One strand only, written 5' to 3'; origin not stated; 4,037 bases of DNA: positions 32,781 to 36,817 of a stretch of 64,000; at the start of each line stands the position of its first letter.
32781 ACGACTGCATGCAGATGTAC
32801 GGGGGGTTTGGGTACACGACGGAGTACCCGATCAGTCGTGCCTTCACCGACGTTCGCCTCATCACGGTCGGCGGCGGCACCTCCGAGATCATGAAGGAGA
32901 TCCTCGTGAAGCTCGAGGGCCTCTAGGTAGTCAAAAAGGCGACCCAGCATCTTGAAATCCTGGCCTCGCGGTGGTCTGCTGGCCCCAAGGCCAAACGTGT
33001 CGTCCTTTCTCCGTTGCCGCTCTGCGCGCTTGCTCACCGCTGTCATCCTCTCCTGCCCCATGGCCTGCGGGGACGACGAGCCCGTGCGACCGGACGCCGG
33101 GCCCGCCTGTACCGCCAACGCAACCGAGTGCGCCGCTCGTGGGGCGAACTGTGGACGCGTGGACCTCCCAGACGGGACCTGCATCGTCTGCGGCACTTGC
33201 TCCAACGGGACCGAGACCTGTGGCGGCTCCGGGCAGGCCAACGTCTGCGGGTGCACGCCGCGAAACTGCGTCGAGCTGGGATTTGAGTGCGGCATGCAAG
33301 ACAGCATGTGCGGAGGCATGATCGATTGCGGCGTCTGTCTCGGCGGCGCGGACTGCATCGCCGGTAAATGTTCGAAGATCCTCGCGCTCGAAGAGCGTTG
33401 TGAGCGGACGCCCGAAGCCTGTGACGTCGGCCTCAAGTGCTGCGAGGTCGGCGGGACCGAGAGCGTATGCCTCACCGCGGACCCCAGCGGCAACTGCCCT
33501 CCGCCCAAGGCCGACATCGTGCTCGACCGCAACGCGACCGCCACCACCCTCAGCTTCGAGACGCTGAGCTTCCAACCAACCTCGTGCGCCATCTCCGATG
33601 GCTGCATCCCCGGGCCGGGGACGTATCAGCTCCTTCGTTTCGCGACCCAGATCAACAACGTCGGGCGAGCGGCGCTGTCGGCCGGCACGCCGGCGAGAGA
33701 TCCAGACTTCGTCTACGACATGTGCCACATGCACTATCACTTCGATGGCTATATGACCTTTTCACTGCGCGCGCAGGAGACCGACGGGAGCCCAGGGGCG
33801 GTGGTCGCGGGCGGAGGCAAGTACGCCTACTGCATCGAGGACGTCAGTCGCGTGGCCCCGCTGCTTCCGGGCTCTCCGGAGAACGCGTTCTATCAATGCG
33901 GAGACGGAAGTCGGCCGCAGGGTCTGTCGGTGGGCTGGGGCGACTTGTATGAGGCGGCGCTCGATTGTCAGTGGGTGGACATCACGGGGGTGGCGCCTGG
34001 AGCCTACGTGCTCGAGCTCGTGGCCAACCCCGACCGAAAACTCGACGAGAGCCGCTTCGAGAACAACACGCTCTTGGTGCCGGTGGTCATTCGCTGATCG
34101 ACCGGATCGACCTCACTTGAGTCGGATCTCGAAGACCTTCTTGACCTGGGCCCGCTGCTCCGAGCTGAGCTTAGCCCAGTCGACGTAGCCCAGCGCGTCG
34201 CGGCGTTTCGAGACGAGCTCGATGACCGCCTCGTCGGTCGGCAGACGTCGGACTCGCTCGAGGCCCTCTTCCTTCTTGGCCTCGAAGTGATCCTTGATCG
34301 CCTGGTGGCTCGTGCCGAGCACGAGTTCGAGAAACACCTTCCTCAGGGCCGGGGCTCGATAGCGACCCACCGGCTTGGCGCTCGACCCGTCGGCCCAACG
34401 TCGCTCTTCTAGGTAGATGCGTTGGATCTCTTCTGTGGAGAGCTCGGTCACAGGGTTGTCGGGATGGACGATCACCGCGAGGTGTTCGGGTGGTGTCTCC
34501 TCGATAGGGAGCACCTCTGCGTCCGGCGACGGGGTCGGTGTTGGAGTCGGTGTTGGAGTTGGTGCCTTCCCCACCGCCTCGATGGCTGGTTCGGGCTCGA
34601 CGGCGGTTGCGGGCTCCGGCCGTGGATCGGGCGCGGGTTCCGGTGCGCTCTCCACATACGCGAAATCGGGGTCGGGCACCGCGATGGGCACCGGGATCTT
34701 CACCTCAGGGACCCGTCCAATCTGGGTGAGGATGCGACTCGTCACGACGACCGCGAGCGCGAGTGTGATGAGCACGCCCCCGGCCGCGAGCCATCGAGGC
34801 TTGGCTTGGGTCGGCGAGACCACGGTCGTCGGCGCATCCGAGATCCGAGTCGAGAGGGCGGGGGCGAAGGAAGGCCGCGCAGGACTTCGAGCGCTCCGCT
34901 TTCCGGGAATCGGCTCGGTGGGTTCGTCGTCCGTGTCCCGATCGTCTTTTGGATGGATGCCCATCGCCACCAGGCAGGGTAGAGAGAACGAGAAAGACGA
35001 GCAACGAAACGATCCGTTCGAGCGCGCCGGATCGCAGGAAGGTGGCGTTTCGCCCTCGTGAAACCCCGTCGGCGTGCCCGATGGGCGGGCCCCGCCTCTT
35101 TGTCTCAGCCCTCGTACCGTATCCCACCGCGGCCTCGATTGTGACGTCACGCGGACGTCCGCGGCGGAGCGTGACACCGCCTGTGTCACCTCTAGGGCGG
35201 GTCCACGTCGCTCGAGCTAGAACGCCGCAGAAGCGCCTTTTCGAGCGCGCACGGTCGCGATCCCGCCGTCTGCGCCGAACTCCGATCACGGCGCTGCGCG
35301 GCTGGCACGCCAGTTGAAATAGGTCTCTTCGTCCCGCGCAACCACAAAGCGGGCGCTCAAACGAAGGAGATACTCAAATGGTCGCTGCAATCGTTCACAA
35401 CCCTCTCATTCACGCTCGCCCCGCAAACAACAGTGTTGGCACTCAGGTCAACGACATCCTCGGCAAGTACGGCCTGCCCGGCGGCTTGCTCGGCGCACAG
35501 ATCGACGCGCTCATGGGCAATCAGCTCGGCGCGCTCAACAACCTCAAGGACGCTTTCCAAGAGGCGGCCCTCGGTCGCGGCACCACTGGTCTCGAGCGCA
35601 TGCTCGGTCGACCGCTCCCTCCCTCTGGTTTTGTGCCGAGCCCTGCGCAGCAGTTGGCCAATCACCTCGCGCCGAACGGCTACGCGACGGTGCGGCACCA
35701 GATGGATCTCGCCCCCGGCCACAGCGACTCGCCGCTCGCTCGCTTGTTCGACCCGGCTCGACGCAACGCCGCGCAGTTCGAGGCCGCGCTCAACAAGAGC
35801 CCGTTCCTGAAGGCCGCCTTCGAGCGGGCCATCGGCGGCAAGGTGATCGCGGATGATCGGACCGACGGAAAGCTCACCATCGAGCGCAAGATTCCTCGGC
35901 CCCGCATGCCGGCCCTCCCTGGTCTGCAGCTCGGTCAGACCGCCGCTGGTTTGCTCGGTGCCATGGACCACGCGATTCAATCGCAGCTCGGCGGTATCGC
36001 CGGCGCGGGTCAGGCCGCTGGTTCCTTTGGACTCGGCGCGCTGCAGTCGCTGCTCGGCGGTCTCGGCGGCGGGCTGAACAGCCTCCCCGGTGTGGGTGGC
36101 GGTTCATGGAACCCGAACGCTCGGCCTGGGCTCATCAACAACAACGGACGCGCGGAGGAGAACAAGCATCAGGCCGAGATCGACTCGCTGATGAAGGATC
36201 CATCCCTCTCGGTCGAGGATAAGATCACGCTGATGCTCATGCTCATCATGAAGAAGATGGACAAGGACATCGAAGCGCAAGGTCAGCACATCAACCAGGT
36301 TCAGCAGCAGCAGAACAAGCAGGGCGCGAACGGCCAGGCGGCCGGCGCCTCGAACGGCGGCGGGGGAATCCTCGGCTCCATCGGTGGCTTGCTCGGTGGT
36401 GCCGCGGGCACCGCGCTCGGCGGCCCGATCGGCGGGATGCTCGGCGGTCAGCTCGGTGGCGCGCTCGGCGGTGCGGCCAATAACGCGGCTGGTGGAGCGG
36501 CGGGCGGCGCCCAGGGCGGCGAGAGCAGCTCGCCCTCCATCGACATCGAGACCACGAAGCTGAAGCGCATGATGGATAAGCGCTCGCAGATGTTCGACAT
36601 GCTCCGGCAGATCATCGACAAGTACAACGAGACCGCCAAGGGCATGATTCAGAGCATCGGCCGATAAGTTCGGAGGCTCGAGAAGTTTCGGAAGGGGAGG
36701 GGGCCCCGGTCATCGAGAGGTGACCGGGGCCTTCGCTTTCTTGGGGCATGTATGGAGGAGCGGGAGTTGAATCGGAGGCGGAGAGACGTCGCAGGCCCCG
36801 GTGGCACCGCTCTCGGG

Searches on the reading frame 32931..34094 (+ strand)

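Call 57: search_protein_families(library=pfam, proteins=[window:32931-34094:+], max_evalue=0.0001)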
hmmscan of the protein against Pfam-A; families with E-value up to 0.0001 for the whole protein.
window:32931-34094:+ (388 aa): 1 family
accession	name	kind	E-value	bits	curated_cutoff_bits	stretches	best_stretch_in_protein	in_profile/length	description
PF01186.22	Lysyl_oxidase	-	2.1e-28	99.8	20.4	1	231-381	51-188/204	Lysyl oxidase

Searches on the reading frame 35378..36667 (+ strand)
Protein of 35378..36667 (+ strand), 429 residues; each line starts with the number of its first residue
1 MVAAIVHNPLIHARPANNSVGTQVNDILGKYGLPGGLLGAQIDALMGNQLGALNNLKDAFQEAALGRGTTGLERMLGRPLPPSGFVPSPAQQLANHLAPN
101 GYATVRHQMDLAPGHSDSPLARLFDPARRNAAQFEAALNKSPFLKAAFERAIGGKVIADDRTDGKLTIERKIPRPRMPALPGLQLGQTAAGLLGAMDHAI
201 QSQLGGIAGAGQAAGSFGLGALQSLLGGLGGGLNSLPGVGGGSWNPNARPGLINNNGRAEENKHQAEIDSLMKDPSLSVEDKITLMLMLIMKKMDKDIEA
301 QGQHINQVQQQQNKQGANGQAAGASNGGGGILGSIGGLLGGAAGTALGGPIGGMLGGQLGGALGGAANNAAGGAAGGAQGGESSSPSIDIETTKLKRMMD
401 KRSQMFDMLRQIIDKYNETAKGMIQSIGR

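Call 15: search_protein_families(library=pfam, proteins=[window:35378-36667:+], max_evalue=0.01)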
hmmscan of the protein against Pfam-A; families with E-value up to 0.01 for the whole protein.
window:35378-36667:+ (429 aa): 0 families

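Call 21: find_encoding_contigs(protein=window:35378-36667:+, flank=10000, max_places=10)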
Protein window:35378-36667:+ (429 aa): 10 contigs read that carry it; 6 places shown.
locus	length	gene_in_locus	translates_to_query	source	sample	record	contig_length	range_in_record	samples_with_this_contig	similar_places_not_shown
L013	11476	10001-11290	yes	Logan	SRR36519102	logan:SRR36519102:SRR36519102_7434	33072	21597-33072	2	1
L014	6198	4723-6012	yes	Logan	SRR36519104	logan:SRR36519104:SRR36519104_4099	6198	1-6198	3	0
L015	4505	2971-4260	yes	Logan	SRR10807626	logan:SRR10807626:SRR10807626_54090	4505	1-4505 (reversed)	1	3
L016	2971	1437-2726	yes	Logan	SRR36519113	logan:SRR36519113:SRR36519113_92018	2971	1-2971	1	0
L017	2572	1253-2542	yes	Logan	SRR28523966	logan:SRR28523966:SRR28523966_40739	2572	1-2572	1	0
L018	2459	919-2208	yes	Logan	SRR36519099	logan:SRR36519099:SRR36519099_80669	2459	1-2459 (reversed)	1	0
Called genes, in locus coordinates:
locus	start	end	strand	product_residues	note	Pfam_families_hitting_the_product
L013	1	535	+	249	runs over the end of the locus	PF00005:ABC_tran, PF02463:SMC_N (faint), PF13304:AAA_21 (faint)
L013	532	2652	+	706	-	PF02687:FtsX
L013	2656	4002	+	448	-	PF12704:MacB_PCD, PF02687:FtsX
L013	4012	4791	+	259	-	PF17131:TP_0789-like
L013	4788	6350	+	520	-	-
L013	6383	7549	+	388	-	PF02771:Acyl-CoA_dh_N, PF02770:Acyl-CoA_dh_M, PF00441:Acyl-CoA_dh_1, PF08028:Acyl-CoA_dh_2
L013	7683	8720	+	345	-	PF01186:Lysyl_oxidase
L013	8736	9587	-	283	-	-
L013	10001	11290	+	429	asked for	-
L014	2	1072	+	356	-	?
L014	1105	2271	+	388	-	PF02771:Acyl-CoA_dh_N, PF02770:Acyl-CoA_dh_M, PF00441:Acyl-CoA_dh_1, PF08028:Acyl-CoA_dh_2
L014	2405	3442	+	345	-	PF01186:Lysyl_oxidase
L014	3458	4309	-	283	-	-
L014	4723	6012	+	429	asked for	-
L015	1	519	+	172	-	?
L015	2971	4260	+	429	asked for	-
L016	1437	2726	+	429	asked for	-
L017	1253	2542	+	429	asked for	-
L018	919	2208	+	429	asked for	-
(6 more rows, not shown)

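Call 69: search_protein_families(library=ncbifam, proteins=[window:35378-36667:+], max_evalue=0.01)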
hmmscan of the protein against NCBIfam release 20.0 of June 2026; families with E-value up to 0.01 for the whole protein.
window:35378-36667:+ (429 aa): 0 families
